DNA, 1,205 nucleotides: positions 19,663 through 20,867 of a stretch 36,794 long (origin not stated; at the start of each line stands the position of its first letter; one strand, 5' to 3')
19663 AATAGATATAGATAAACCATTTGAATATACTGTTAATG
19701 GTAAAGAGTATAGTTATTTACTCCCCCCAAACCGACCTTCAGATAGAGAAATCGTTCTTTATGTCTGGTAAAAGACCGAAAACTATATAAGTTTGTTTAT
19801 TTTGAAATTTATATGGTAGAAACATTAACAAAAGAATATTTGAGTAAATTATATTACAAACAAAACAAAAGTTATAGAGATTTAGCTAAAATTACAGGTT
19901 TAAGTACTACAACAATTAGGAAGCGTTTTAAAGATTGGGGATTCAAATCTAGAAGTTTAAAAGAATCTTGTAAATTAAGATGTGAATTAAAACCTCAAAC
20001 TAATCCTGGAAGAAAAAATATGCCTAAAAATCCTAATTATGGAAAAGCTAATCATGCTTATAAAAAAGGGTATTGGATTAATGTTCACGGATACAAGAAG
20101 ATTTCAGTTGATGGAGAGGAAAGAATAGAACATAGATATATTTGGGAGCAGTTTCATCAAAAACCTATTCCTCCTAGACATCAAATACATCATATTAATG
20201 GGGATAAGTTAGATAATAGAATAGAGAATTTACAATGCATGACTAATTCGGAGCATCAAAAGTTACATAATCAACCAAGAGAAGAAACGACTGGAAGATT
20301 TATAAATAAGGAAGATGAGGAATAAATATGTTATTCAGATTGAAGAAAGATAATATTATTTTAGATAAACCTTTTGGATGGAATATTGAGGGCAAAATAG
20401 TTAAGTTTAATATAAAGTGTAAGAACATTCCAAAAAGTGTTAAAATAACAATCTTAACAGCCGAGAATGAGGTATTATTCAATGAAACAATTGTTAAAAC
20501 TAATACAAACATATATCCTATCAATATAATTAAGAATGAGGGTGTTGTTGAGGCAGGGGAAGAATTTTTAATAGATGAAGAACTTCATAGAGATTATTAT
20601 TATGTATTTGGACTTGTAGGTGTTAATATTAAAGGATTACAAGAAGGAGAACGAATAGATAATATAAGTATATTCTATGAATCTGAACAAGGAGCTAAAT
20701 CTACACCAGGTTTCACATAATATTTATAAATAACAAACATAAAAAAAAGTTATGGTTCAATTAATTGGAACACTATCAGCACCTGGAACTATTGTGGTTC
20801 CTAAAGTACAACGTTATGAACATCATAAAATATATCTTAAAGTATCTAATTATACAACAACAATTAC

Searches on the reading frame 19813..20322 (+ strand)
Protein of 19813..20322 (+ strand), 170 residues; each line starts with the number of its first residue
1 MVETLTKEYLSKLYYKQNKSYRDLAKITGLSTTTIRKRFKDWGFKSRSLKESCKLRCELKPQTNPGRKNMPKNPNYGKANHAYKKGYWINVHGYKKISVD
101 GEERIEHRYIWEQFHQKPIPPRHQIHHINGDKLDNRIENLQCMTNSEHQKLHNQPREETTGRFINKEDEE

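Call 73: search_protein_families(library=pfam, proteins=[window:19813-20322:+], max_evalue=0.01)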
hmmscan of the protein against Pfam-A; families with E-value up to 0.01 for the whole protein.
window:19813-20322:+ (170 aa): 5 families
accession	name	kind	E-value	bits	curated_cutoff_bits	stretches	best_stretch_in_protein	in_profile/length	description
PF13392.12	HNH_3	-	2.1e-16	59.7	24.8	1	107-149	4-45/46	HNH endonuclease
PF18024.7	HTH_50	-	0.00038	20.5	27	1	13-43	18-48/50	Helix-turn-helix domain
PF13404.12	HTH_AsnC-type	-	0.0018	18.5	27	1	20-40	19-39/42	AsnC-type helix-turn-helix domain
PF13542.12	HTH_Tnp_ISL3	-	0.0072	16.2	27.4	0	18-42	26-50/51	Helix-turn-helix domain of transposase family ISL3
PF13412.12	HTH_24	-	0.0089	16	21.9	0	20-40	19-39/48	Winged helix-turn-helix DNA-binding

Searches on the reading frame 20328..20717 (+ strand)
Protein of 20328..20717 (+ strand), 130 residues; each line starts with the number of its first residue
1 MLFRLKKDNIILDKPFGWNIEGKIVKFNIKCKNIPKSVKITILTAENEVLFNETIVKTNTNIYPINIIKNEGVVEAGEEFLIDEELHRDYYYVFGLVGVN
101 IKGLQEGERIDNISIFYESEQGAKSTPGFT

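Call 74: search_protein_families(library=pfam, proteins=[window:20328-20717:+], max_evalue=0.01)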
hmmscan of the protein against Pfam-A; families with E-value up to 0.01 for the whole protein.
window:20328-20717:+ (130 aa): 1 family
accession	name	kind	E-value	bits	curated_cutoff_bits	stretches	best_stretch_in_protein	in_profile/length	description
PF11589.14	DUF3244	-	0.0054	17.1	25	1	20-68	26-72/96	Domain of unknown function (DUF3244)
